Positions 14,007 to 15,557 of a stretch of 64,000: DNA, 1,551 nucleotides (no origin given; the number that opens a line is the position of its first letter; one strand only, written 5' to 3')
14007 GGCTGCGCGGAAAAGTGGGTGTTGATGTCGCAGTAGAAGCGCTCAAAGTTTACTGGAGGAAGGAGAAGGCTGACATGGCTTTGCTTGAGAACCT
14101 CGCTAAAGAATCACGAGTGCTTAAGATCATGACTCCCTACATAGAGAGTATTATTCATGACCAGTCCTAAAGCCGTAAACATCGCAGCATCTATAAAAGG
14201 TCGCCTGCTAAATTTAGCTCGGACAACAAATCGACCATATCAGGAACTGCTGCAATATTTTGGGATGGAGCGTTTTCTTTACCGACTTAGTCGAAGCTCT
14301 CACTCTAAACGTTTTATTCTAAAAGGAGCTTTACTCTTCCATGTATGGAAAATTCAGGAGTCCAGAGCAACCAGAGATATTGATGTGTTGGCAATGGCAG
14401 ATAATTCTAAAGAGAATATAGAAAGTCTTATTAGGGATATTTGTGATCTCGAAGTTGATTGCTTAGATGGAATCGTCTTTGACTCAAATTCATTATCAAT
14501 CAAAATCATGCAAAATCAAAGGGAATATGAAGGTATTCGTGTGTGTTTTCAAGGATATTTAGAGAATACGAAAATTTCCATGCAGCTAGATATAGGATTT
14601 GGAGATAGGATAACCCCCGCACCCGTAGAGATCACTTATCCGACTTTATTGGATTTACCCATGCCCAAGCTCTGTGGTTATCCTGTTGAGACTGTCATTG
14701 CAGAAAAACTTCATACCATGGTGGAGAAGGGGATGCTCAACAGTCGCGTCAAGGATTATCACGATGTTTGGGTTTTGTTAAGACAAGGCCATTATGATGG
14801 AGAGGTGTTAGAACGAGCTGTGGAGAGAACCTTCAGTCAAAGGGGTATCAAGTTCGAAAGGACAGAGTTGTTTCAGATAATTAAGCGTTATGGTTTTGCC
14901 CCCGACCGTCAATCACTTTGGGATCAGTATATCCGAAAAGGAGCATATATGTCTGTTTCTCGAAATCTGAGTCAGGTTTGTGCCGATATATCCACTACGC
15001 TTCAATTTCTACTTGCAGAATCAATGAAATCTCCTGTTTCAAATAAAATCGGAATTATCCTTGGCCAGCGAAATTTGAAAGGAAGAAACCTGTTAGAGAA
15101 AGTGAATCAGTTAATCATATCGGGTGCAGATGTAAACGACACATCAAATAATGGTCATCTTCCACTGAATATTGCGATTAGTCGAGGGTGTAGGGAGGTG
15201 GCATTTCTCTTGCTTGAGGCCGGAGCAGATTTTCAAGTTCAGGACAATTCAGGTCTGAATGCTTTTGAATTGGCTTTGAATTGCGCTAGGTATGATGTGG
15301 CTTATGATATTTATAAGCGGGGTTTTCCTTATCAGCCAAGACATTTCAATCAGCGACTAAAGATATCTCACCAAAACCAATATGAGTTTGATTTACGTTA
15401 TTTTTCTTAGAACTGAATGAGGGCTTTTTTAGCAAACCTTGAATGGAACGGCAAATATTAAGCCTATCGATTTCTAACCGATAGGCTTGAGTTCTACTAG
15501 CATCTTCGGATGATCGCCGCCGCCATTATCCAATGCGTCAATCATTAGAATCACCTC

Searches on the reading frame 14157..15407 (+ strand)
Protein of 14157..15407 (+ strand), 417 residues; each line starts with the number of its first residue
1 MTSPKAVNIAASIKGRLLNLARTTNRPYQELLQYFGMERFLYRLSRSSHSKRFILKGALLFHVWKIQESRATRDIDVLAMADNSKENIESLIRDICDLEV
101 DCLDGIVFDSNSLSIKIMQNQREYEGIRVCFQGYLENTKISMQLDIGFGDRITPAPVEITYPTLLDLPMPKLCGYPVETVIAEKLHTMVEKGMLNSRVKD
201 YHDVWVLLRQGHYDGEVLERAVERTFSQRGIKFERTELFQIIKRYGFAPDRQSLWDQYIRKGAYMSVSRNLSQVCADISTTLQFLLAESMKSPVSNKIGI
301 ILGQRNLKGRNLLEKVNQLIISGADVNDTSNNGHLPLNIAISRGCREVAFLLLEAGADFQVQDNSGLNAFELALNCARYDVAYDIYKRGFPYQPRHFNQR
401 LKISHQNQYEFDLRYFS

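Call 3: search_protein_families(library=pfam, proteins=[window:14157-15407:+], max_evalue=0.1)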
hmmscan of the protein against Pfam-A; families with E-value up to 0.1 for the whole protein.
window:14157-15407:+ (417 aa): 7 families
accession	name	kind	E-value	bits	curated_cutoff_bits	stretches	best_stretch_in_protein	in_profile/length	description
PF08843.17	AbiEii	-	4.8e-36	125.3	22.5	1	39-260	1-221/238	Nucleotidyl transferase AbiEii toxin, Type IV TA system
PF12796.13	Ank_2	-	4e-07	30.9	27.3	1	312-382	9-76/90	Ankyrin repeats (3 copies)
PF13857.12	Ank_5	-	1.6e-06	28.8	27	1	324-373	7-56/56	Ankyrin repeats (many copies)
PF00023.36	Ank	-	0.00029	21.4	21.1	1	332-364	1-33/33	Ankyrin repeat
PF13637.12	Ank_4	-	0.00057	20.6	22.7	1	319-353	16-50/50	Ankyrin repeats (many copies)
PF13606.12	Ank_3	-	0.025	15.5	22.3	0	332-359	1-28/30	Ankyrin repeat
PF11514.14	DUF3219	-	0.059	13.8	25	0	194-223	29-58/94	Protein of unknown function (DUF3219)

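Call 4: search_protein_families(library=ncbifam, proteins=[window:14157-15407:+], max_evalue=0.1)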
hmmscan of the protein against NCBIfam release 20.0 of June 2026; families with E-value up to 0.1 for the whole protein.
window:14157-15407:+ (417 aa): 4 families
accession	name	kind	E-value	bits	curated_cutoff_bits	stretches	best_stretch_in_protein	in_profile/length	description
NF041931.2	MzaA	equivalog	1.5e-05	24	800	1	319-381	21-83/726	MZA anti-phage system associated sigma-70 family RNA polymerase sigma factor MzaA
NF043029.1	T4SS_AnkY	equivalog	0.00031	19.3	600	1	316-374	474-532/543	Dot/Icm T4SS effector AnkY/LegA9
NF043023.1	T4SS_AnkH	equivalog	0.013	14.2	600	1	313-381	12-80/467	Dot/Icm T4SS effector AnkH/LegA3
NF043022.1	T4SS_AnkG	equivalog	0.022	13.6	500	1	319-377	385-447/455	Dot/Icm T4SS effector AnkG/AnkZ/LegA7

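Call 5: search_protein_families(library=padloc, proteins=[window:14157-15407:+], max_evalue=0.1)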
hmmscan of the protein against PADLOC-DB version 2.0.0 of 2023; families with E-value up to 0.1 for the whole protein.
window:14157-15407:+ (417 aa): 21 families
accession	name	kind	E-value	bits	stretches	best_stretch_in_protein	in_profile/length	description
PDLC02288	AbiEii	-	7.9e-92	305.3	1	8-289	9-277/294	AbiEii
PDLC02312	AbiEii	-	2.9e-84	280.6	1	5-286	4-282/299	AbiEii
PDLC02319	AbiEii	-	7.7e-37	125.3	1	39-282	5-232/241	AbiEii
PDLC02291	AbiEii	-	1.1e-35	121.4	1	5-234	11-226/310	AbiEii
PDLC02326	AbiEii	-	2.9e-34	115.9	1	11-145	5-132/133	AbiEii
PDLC02320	AbiEii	-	1.3e-20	71.9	1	145-266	1-124/147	AbiEii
PDLC02314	AbiEii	-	1.3e-20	71.9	1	5-233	5-228/290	AbiEii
PDLC02304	AbiEii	-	1.2e-13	49.6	1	21-244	11-224/260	AbiEii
PDLC02310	AbiEii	-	1.9e-13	48.4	1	41-232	30-215/265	AbiEii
PDLC02329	AbiEii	-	2.2e-12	44.9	1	10-231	14-232/294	AbiEii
PDLC02308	AbiEii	-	5.2e-12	44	1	34-225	12-205/279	AbiEii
PDLC02311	AbiEii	-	7.8e-11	40.2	1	21-267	11-244/283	AbiEii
PDLC02295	AbiEii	-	1.3e-07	29.2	1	56-230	42-213/261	AbiEii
PDLC02301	AbiEii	-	1.8e-07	29.1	1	42-243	53-245/291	AbiEii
PDLC04783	PDC-M72A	-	2.7e-07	28.2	1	315-389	245-319/392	-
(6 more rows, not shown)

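Call 6: find_homologous_proteins(query=window:14157-15407:+, max_evalue=0.00001)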
Query window:14157-15407:+ (417 aa): 6062 proteins with E <= 0.00001 among 8000 candidates; the best 120 are listed.
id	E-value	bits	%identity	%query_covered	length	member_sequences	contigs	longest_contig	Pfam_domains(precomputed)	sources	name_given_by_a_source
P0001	1.7e-279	945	100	100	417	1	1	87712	PF08843.18,PF13857.13,PF12796.14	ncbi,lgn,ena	-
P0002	1.2e-159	550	59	100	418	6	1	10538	PF08843.18,PF12796.14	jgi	-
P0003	1.8e-157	543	58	100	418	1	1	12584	PF08843.18,PF12796.14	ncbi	-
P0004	3.8e-157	542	59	100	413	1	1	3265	PF08843.18,PF13857.13,PF12796.14,PF00023.37,PF13637.13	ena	-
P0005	3.1e-126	440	61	78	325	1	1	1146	PF08843.18,PF13857.13,PF12796.14,PF00023.37,PF13637.13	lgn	-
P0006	3.1e-123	430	65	69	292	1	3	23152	PF08843.18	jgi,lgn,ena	-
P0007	2.5e-120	420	65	68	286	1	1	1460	PF08843.18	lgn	-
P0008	1.9e-118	414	66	68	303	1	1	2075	PF08843.18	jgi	-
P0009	9.0e-118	412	63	68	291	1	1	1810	PF08843.18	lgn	-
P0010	1.4e-116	408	64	69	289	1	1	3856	PF08843.18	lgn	-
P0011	5.9e-115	403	64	68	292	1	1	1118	PF08843.18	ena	-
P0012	5.2e-111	390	62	64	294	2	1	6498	PF08843.18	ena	-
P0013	1.2e-110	389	61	68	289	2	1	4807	PF08843.18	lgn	-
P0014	1.1e-108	382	49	92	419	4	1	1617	PF08843.18,PF12796.14,PF13637.13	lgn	-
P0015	5.0e-107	377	59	68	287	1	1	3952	PF08843.18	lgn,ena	-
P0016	5.5e-107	377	59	68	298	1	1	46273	PF08843.18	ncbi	-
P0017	9.9e-107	376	59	68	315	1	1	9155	PF08843.18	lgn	-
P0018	7.4e-105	370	57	68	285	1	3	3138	PF08843.18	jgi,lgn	jgi:predicted nucleotidyltransferase component of viral defense system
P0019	5.9e-104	367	57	69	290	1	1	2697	PF08843.18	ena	-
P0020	1.5e-103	365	45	98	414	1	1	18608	PF08843.18,PF12796.14,PF13637.13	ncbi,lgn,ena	-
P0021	6.3e-101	357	57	67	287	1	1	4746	PF08843.18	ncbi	-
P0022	3.8e-92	328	54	65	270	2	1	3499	PF08843.18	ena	-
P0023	5.1e-89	317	52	68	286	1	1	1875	PF08843.18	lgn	-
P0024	1.8e-84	302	55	63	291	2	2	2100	PF08843.18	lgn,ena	-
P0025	3.5e-84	301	54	60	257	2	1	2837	PF08843.18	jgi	jgi:predicted nucleotidyltransferase component of viral defense system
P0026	5.3e-84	301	54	63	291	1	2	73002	PF08843.18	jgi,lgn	jgi:hypothetical protein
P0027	6.5e-83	297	54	63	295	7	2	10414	PF08843.18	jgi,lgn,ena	-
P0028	2.9e-82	295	56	61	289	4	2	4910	PF08843.18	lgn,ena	-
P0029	1.2e-81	293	40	92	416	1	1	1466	PF08843.18,PF12796.14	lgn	-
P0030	1.6e-81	293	50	68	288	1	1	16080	PF08843.18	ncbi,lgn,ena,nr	ncbi:MAG: hypothetical protein K1000chlam2_00438 [Chlamydiae bacterium]|nr:hypothetical protein [Chl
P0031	2.9e-81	292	51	63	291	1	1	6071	PF08843.18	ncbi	-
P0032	4.2e-81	291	53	63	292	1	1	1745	PF08843.18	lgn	-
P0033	2.2e-80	289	48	68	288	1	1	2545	PF08843.18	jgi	jgi:predicted nucleotidyltransferase component of viral defense system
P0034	3.4e-80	288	49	70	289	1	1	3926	PF08843.18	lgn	-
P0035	4.5e-80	288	55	61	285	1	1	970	PF08843.18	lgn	-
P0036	9.2e-80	287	49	68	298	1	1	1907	PF08843.18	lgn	-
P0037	1.7e-79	286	48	68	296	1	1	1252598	PF08843.18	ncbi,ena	-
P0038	3.3e-79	285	52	61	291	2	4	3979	PF08843.18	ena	-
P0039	5.7e-77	278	49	64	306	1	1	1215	PF08843.18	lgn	-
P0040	7.5e-77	277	46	69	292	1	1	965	PF08843.18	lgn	-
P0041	8.9e-77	277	52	61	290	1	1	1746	PF08843.18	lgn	-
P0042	1.8e-76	276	53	60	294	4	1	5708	PF08843.18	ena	-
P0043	2.6e-76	276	49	63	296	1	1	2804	PF08843.18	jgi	-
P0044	3.1e-76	275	52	61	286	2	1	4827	PF08843.18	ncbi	-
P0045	8.4e-76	274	47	66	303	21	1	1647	PF08843.18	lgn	-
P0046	1.1e-75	273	46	66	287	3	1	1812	PF08843.18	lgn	-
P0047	1.8e-75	273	50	65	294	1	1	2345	PF08843.18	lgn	-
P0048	2.4e-75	272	47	68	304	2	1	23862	PF08843.18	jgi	jgi:hypothetical protein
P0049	2.7e-75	272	47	66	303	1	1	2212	PF08843.18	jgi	-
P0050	5.0e-75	271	45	70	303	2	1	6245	PF08843.18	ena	-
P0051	5.0e-75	271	47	66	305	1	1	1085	PF08843.18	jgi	-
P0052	5.2e-75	271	56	56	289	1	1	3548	PF08843.18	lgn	-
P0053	5.2e-75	271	45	68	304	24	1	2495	PF08843.18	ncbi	-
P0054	5.2e-75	271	46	70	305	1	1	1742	PF08843.18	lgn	-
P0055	8.5e-75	271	46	66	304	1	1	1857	PF08843.18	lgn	-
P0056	9.0e-75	270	46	69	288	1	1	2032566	PF08843.18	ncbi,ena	-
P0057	1.5e-74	270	45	69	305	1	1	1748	PF08843.18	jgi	jgi:hypothetical protein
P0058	2.7e-74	269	46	68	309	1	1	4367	PF08843.18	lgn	-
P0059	3.2e-74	269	46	70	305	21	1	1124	PF08843.18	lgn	-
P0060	3.2e-74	269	47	70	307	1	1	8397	PF08843.18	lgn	-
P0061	3.3e-74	269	46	68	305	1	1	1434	PF08843.18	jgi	-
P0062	3.8e-74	268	53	56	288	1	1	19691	PF08843.18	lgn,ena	-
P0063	4.2e-74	268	45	66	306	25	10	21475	PF08843.18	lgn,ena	-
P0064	4.3e-74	268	47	67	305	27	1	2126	PF08843.18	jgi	-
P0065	4.7e-74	268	47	67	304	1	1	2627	PF08843.18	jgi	jgi:predicted nucleotidyltransferase component of viral defense system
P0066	4.8e-74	268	45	68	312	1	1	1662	PF08843.18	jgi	jgi:predicted nucleotidyltransferase component of viral defense system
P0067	4.9e-74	268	46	70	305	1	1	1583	PF08843.18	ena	-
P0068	5.0e-74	268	44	69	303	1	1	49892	PF08843.18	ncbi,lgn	ncbi:MAG: nucleotidyl transferase AbiEii/AbiGii toxin family protein [Elusimicrobiota bacterium]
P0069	6.2e-74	268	46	68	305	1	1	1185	PF08843.18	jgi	-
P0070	6.3e-74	268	46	68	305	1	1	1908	PF08843.18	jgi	-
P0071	6.4e-74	268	46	68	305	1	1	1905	PF08843.18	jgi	jgi:hypothetical protein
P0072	7.8e-74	267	46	68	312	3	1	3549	PF08843.18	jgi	jgi:hypothetical protein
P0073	9.2e-74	267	54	55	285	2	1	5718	PF08843.18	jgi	jgi:hypothetical protein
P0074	9.9e-74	267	45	69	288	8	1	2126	PF08843.18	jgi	-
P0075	1.1e-73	267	47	68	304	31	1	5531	PF08843.18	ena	-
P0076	1.3e-73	267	44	72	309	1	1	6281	PF08843.18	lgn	-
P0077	1.3e-73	267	44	67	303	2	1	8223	PF08843.18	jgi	-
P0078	1.4e-73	267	46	67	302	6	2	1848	PF08843.18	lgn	-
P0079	1.6e-73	266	46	66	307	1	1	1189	PF08843.18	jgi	jgi:hypothetical protein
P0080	1.9e-73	266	47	68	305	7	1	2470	PF08843.18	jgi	-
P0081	2.4e-73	266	45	70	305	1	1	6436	PF08843.18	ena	-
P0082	2.6e-73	266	45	70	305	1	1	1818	PF08843.18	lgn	-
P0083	2.7e-73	266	49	66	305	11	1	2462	PF08843.18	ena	-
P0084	2.7e-73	266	52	55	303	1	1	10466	PF08843.18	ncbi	-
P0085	2.8e-73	266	47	68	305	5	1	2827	PF08843.18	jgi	jgi:hypothetical protein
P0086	3.0e-73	265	45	68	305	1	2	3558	PF08843.18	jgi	jgi:predicted nucleotidyltransferase component of viral defense system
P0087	3.2e-73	265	43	67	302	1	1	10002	PF08843.18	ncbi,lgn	-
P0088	3.6e-73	265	46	68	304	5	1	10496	PF08843.18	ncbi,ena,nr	ncbi:MAG TPA: nucleotidyl transferase AbiEii/AbiGii toxin family protein [Aliiroseovarius sp.]|nr:nu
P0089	3.7e-73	265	48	66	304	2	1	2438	PF08843.18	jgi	-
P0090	5.1e-73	265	46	68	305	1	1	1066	PF08843.18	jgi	-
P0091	5.8e-73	265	45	68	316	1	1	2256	PF08843.18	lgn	-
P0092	6.6e-73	264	47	66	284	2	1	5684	PF08843.18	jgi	-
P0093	6.7e-73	264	53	56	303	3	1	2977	PF08843.18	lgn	-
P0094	8.9e-73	264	44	66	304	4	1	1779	PF08843.18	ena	-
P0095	1.0e-72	264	49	66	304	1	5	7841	PF08843.18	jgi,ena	-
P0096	1.4e-72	263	46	68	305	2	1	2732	PF08843.18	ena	-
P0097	1.6e-72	263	44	70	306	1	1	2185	PF08843.18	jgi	-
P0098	1.6e-72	263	46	68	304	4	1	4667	PF08843.18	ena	-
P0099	2.0e-72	263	53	56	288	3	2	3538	PF08843.18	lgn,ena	-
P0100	2.0e-72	263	46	67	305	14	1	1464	PF08843.18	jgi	-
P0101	2.0e-72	263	54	54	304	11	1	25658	PF08843.18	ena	-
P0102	2.1e-72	263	44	68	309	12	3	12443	PF08843.18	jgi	-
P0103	2.2e-72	263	52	56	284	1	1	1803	PF08843.18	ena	-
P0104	2.4e-72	262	49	61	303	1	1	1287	PF08843.18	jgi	jgi:hypothetical protein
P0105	2.4e-72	262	45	68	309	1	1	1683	PF08843.18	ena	-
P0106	2.5e-72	262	54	56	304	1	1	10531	PF08843.18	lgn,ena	-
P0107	2.8e-72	262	45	68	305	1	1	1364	PF08843.18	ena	-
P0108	2.9e-72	262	45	66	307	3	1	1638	PF08843.18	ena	-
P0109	2.9e-72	262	52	56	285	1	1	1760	PF08843.18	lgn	-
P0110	2.9e-72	262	47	69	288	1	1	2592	PF08843.18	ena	-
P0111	3.0e-72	262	52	56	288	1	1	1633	PF08843.18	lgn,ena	-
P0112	3.2e-72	262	45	68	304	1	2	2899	PF08843.18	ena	-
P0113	3.2e-72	262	43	72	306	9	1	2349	PF08843.18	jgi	-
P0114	3.5e-72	262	46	66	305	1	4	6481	PF08843.18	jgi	jgi:hypothetical protein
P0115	3.5e-72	262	46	67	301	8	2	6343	PF08843.18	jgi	jgi:hypothetical protein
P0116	3.6e-72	262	44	68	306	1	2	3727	PF08843.18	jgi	jgi:hypothetical protein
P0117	3.9e-72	262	44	66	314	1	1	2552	PF08843.18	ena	-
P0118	3.9e-72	262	53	54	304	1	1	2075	PF08843.18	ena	-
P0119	4.0e-72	262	51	56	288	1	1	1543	PF08843.18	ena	-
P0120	4.4e-72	262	45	68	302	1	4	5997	PF08843.18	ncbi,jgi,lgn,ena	-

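Call 8: find_encoding_contigs(protein=P0001, flank=6000, max_places=3)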
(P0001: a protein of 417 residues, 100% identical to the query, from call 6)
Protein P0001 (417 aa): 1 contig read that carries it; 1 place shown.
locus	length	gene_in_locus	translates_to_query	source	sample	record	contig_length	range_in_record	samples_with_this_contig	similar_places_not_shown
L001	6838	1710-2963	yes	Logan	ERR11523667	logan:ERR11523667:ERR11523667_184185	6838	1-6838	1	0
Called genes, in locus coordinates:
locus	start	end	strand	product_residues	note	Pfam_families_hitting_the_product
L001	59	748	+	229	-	PF02985:HEAT (faint), PF13646:HEAT_2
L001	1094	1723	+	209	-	PF13338:AbiEi_4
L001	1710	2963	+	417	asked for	PF08843:AbiEii, PF12796:Ank_2 (weak), PF13857:Ank_5 (weak)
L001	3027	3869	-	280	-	PF00561:Abhydrolase_1, PF02089:Palm_thioest (weak), PF12697:Abhydrolase_6, PF06028:DUF915 (weak), PF02450:LCAT (weak), PF05990:DUF900 (weak), PF07819:PGAP1, PF12146:Hydrolase_4 (weak)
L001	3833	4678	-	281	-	PF24096:DUF7379, PF05057:DUF676 (weak), PF02089:Palm_thioest, PF06028:DUF915 (weak), PF07819:PGAP1, PF00561:Abhydrolase_1 (faint)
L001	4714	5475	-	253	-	PF02089:Palm_thioest, PF24096:DUF7379 (faint), PF12697:Abhydrolase_6 (weak), PF00561:Abhydrolase_1 (weak), PF07819:PGAP1 (weak)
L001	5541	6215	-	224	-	-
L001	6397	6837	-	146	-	?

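Call 9: find_encoding_contigs(protein=P0003, flank=6000, max_places=3)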
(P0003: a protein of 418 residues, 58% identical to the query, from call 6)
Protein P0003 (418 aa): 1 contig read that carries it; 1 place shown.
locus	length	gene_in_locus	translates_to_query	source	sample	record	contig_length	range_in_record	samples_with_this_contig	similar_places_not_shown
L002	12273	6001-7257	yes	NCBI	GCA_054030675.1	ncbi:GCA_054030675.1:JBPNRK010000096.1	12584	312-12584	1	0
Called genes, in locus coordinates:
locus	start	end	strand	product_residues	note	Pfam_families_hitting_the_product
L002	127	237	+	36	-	-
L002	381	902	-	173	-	-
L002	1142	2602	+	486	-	PF00199:Catalase, PF06628:Catalase-rel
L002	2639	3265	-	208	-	PF04367:DUF502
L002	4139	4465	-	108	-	PF07883:Cupin_2 (weak)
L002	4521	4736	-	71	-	-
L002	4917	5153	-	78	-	-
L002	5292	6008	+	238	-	PF13338:AbiEi_4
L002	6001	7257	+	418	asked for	PF08843:AbiEii, PF12796:Ank_2 (weak)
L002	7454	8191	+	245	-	PF00106:adh_short, PF08659:KR, PF13561:adh_short_C2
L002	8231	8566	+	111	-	PF19673:DUF6176 (weak)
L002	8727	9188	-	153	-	-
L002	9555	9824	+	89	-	-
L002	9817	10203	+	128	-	-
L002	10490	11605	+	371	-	PF13310:Virulence_RhuM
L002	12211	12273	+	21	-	?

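Call 10: find_encoding_contigs(protein=P0020, flank=6000, max_places=3)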
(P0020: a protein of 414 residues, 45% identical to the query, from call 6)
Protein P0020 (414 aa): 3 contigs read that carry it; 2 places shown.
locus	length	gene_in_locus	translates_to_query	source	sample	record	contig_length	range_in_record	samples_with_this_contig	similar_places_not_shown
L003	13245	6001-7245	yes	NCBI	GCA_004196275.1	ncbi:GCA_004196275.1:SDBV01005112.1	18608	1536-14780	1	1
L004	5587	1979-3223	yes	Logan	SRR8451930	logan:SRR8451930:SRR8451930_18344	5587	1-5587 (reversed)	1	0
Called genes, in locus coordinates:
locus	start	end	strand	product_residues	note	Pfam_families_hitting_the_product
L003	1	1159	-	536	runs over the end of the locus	PF00270:DEAD, PF04851:ResIII (weak), PF00271:Helicase_C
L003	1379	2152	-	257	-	PF00483:NTP_transferase, PF12804:NTP_transf_3, PF20202:DUF6564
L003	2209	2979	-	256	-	PF01066:CDP-OH_P_transf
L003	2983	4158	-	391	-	PF00266:Aminotran_5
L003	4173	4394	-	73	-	-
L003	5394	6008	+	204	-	PF13338:AbiEi_4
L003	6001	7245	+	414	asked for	PF08843:AbiEii, PF12796:Ank_2 (weak), PF13637:Ank_4 (faint)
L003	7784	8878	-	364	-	PF04055:Radical_SAM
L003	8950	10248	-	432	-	PF13638:PIN_4, PF02562:PhoH, PF13245:AAA_19 (faint), PF13604:AAA_30 (faint)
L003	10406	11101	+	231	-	-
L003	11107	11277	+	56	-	-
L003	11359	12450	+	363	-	PF08239:SH3_3 (faint)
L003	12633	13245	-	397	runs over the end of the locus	PF02646:RmuC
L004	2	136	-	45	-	?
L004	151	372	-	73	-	-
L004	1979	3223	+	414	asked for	PF08843:AbiEii, PF12796:Ank_2 (weak), PF13637:Ank_4 (faint)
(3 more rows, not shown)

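Call 15: find_encoding_contigs(protein=P0002, flank=6000, max_places=3)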
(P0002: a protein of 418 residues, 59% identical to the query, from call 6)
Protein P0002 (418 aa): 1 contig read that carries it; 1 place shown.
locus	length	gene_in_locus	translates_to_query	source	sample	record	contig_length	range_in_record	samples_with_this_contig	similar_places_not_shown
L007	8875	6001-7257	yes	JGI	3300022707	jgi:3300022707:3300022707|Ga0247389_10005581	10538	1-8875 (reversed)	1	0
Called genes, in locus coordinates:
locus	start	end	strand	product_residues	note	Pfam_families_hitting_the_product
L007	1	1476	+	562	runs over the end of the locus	PF02321:OEP (weak)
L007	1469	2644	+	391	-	PF00364:Biotin_lipoyl (faint), PF25984:BSH_YknX (faint)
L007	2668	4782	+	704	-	PF03412:Peptidase_C39, PF00664:ABC_membrane, PF00005:ABC_tran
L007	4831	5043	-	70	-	-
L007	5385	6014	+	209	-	PF13338:AbiEi_4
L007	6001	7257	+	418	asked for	PF08843:AbiEii, PF12796:Ank_2 (faint)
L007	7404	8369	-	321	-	-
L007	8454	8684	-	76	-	-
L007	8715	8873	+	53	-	?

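Call 33: list_cluster_members(proteins=[P0001, P0003, P0020, P0004, P0014, P0029, P0016, P0006])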
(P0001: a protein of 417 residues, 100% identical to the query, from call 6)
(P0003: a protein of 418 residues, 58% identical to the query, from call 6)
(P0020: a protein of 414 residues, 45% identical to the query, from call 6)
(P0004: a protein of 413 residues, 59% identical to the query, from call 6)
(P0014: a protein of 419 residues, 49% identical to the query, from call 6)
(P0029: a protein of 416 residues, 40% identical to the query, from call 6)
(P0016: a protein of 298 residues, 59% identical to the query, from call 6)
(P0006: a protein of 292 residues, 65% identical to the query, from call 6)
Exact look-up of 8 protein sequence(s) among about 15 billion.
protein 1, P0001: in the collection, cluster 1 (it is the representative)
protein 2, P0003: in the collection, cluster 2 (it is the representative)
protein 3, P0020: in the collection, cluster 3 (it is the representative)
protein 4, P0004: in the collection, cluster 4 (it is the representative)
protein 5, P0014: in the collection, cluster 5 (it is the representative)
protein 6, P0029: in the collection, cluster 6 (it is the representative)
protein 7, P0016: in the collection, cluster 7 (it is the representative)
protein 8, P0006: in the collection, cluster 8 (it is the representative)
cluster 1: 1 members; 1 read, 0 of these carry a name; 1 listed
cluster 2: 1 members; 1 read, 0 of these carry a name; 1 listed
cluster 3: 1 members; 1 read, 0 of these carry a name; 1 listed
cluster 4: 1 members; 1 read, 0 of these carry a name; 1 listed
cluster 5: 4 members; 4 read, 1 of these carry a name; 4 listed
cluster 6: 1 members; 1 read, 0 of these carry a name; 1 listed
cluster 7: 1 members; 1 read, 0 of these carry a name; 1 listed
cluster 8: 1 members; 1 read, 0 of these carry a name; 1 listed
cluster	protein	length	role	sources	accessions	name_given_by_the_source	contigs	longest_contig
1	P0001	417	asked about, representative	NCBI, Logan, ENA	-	-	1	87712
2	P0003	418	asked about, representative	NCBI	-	-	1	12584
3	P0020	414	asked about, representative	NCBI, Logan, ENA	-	-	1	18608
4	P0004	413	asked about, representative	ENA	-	-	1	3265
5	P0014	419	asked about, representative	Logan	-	-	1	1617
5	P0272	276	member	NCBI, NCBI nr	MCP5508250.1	MAG: nucleotidyl transferase AbiEii/AbiGii toxin family protein [Chlamydiales bacterium] | nucleotidyl transferase AbiEii/AbiGii toxin family protein [Chlamydiales bacterium]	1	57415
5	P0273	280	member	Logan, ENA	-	-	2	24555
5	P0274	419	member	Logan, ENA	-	-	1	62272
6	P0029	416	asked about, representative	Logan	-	-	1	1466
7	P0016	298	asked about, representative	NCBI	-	-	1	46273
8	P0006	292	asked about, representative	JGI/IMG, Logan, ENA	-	-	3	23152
